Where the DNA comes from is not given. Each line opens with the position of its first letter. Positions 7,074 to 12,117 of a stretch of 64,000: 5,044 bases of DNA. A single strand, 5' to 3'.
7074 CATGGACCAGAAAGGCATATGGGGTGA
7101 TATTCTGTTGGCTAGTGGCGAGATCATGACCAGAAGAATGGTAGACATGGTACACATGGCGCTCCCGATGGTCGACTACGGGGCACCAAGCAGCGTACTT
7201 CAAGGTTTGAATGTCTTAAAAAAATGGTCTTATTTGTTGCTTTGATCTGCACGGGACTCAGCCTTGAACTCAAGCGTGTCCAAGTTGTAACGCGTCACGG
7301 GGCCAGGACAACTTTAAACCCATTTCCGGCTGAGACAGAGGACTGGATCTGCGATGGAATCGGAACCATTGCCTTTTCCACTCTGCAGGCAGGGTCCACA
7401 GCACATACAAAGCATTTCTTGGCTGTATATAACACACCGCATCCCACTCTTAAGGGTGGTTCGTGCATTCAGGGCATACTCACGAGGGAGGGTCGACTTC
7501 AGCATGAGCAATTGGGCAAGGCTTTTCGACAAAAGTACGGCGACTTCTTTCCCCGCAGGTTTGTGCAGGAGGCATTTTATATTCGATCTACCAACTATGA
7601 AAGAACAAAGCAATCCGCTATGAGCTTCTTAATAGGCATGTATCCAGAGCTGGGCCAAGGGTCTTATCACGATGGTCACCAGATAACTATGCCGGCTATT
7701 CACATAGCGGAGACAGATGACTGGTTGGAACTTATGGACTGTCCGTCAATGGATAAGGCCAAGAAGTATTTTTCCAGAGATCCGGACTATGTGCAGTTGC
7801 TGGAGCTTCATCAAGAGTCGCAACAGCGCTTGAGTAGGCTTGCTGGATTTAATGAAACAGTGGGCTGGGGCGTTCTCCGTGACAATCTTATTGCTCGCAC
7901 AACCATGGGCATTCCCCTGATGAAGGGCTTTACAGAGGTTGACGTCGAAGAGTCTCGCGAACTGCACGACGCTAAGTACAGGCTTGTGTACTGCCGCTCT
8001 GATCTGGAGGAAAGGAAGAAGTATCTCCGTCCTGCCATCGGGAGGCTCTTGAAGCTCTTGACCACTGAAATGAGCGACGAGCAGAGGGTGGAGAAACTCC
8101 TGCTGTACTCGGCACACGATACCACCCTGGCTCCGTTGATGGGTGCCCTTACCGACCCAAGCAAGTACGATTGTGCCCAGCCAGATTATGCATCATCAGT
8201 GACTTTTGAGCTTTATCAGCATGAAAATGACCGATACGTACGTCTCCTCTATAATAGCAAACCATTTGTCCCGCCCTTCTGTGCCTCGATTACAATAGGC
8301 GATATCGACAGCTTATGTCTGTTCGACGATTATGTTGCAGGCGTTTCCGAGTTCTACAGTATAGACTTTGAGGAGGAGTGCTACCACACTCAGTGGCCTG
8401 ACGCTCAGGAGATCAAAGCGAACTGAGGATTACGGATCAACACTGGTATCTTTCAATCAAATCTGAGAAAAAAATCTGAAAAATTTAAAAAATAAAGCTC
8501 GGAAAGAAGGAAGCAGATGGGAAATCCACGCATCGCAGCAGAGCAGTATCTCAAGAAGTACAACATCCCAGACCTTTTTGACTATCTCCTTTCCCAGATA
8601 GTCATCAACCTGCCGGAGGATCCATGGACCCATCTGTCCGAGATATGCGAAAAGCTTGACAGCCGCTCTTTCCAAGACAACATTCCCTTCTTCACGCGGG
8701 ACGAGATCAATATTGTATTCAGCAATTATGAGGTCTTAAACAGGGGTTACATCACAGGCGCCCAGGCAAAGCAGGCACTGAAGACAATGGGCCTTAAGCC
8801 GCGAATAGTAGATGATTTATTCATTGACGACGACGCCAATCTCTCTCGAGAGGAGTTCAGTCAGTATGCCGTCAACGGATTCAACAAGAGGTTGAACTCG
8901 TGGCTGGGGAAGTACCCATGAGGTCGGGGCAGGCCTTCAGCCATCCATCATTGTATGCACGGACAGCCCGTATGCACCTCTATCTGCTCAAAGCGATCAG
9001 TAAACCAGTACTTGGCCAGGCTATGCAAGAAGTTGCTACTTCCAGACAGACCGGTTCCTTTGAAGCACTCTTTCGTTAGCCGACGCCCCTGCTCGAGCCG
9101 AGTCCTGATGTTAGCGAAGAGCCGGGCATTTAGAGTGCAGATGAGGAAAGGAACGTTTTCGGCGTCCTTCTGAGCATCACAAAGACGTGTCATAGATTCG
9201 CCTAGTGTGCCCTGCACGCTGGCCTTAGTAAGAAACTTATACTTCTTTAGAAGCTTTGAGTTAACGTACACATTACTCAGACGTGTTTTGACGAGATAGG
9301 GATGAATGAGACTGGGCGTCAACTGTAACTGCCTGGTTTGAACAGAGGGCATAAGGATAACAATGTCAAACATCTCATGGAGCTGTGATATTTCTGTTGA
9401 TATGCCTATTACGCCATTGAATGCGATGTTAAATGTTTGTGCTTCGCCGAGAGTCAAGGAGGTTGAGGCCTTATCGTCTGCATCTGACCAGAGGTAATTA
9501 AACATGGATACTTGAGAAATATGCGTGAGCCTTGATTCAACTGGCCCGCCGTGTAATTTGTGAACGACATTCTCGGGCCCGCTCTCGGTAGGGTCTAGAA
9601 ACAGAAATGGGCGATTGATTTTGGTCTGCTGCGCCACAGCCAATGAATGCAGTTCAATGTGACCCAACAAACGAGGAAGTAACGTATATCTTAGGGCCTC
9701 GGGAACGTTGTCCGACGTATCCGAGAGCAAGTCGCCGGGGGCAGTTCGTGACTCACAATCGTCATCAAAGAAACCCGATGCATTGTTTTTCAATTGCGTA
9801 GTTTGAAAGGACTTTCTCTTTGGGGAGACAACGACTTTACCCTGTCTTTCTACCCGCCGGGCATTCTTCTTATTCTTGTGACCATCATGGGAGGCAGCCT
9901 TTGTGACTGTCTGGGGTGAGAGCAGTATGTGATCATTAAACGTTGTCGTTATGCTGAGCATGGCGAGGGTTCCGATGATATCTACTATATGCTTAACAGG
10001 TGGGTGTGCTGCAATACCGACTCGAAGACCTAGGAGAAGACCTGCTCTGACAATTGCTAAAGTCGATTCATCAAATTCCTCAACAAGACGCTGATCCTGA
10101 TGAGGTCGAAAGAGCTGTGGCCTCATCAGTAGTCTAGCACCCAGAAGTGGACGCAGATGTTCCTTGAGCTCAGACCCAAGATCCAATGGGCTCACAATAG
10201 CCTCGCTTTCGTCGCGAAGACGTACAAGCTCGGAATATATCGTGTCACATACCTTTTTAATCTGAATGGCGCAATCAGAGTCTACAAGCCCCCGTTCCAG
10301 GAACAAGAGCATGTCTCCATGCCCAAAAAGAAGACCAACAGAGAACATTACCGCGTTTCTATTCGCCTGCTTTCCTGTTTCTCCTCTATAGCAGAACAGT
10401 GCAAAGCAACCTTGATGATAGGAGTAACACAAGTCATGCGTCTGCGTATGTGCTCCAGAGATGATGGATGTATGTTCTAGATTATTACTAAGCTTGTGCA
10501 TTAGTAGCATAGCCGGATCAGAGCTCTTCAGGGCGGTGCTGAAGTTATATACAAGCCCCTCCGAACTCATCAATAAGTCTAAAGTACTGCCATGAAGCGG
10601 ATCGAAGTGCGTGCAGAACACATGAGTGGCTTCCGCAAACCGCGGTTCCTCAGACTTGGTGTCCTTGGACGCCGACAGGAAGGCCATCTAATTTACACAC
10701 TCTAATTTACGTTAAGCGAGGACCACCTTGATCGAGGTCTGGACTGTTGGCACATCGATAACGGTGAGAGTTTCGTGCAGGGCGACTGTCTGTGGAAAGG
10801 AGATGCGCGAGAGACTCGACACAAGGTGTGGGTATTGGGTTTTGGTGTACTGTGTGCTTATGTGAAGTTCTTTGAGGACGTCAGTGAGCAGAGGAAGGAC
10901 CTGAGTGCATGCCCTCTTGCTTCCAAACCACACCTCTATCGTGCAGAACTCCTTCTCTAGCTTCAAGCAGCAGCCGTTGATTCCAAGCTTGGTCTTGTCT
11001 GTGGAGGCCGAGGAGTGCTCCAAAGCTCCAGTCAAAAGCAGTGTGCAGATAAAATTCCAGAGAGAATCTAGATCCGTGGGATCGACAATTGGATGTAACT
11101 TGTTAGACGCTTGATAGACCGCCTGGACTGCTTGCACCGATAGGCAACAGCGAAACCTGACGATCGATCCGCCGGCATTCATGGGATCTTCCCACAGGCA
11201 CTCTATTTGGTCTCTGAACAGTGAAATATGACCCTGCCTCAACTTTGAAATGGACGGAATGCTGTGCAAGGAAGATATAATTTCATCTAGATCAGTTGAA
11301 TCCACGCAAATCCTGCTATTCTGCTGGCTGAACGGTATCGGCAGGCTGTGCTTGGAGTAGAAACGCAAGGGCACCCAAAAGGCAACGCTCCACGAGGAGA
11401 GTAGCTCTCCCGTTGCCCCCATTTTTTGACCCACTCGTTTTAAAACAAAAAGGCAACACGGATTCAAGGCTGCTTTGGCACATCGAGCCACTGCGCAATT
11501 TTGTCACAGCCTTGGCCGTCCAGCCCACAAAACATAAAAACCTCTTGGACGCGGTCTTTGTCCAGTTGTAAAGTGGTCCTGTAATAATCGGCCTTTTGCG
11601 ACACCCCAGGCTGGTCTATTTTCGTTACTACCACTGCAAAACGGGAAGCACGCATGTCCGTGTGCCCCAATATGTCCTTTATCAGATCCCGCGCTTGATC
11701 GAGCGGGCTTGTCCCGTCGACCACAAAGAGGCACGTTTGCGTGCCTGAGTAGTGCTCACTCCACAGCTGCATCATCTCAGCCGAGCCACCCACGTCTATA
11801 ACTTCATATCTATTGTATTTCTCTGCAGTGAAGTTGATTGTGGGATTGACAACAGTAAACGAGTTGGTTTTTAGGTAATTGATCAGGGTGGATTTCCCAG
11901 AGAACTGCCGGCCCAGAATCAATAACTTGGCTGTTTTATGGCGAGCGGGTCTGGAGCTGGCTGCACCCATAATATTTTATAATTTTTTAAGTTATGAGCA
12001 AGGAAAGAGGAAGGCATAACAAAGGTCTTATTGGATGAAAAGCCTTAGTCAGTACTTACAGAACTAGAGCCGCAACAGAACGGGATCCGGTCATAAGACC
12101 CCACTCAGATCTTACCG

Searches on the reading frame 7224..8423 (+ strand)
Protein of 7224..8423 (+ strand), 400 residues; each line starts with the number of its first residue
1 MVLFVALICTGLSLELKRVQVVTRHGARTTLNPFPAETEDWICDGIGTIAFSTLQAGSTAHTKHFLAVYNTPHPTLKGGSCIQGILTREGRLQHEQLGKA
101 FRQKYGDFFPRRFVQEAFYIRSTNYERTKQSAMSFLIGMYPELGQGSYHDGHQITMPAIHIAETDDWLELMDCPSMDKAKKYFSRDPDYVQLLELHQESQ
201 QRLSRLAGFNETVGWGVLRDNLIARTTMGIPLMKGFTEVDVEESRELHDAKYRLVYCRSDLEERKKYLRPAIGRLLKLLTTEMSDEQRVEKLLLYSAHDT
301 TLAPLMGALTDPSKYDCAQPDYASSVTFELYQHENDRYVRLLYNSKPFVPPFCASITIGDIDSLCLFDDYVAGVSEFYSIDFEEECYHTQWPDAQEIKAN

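Call 65: search_protein_families(library=pfam, proteins=[window:7224-8423:+], max_evalue=0.001)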
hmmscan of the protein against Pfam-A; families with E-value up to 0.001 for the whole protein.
window:7224-8423:+ (400 aa): 1 family
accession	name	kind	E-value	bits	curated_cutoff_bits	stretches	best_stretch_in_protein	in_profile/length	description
PF00328.27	His_Phos_2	-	6.5e-69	233.4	23.6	1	15-344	1-354/354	Histidine phosphatase superfamily (branch 2)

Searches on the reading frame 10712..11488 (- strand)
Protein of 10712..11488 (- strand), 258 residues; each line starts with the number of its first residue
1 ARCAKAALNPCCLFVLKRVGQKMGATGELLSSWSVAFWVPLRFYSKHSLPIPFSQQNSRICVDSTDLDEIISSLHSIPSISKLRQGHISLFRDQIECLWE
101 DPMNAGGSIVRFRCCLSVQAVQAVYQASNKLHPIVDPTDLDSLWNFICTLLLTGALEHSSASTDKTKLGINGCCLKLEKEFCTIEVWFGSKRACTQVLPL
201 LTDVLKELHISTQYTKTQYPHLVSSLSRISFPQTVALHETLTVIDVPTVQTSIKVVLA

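Call 65: search_protein_families(library=pfam, proteins=[window:10712-11488:-], max_evalue=0.001)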
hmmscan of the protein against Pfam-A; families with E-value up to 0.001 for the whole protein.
window:10712-11488:- (258 aa): 1 family
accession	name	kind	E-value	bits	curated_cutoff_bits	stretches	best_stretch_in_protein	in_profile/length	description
PF01652.23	IF4E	-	1.2e-09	38.6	28.7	1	53-210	20-150/158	Eukaryotic initiation factor 4E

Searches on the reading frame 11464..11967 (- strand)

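Call 65: search_protein_families(library=pfam, proteins=[window:11464-11967:-], max_evalue=0.001)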
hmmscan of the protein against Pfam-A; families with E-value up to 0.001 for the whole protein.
window:11464-11967:- (167 aa): 6 families
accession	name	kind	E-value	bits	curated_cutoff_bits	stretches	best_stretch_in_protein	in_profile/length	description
PF00025.27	Arf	-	1.5e-22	80.3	22.3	1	9-161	11-170/174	ADP-ribosylation factor family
PF00503.26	G-alpha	-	2.3e-07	30.7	48.8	0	6-33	15-42/333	G-protein alpha subunit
PF08477.19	Roc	-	8.9e-06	26.4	27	1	14-118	1-119/119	Ras of Complex, Roc, domain of DAPkinase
PF01926.29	MMR_HSR1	-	2.7e-05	24.7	21.9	1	15-114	2-111/113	50S ribosome-binding GTPase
PF00071.28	Ras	-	3.7e-05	23.8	21.6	1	14-119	1-116/162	Ras family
PF00009.33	GTP_EFTU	-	0.00086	19.4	26.5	0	43-152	61-173/188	Elongation factor Tu GTP binding domain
